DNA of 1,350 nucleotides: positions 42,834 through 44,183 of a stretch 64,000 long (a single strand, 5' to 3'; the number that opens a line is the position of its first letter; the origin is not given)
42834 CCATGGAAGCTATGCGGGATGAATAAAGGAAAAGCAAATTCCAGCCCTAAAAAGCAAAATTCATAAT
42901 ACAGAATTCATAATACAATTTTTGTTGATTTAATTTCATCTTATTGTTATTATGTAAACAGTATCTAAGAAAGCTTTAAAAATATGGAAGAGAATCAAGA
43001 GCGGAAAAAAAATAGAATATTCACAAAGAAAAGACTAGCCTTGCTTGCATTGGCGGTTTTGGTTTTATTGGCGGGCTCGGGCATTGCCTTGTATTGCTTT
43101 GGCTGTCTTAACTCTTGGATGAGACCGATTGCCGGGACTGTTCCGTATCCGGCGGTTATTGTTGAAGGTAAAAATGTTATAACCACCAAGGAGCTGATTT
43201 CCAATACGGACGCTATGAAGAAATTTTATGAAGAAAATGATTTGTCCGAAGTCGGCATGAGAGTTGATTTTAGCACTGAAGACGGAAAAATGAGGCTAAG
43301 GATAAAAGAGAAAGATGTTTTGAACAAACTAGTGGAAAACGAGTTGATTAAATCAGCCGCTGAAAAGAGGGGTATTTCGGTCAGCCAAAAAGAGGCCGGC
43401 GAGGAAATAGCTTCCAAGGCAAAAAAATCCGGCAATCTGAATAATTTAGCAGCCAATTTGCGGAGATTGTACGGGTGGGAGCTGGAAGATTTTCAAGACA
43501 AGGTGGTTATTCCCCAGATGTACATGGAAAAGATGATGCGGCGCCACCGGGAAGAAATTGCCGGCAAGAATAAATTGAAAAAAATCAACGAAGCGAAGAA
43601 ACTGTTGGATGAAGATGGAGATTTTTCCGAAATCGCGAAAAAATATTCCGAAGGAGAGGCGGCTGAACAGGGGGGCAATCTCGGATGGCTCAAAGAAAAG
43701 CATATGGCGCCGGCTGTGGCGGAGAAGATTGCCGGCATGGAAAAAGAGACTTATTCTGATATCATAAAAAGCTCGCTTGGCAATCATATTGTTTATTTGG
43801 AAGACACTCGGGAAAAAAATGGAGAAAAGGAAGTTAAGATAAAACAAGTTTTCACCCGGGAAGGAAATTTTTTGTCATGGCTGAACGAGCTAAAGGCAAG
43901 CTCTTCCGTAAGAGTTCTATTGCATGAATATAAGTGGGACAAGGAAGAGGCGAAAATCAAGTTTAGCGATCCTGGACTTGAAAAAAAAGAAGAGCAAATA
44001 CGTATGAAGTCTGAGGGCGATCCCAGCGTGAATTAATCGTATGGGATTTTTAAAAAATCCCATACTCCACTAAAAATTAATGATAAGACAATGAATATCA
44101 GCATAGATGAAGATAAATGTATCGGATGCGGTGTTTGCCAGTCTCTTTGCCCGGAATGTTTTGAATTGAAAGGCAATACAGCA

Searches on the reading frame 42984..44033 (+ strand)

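Call 68: search_protein_families(library=pfam, proteins=[window:42984-44033:+], max_evalue=0.00001)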
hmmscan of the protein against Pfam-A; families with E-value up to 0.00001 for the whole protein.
window:42984-44033:+ (350 aa): 3 families
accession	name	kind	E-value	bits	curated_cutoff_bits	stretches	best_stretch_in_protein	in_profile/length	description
PF00639.27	Rotamase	-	7e-15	56.2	21.7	1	195-274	16-97/97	PPIC-type PPIASE domain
PF13616.12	Rotamase_3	-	1.3e-12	48.7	22.5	1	186-274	28-114/116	PPIC-type PPIASE domain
PF13624.11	SurA_N_3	-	6.5e-06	26.5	27.2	0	62-146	45-121/162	SurA-like N-terminal domain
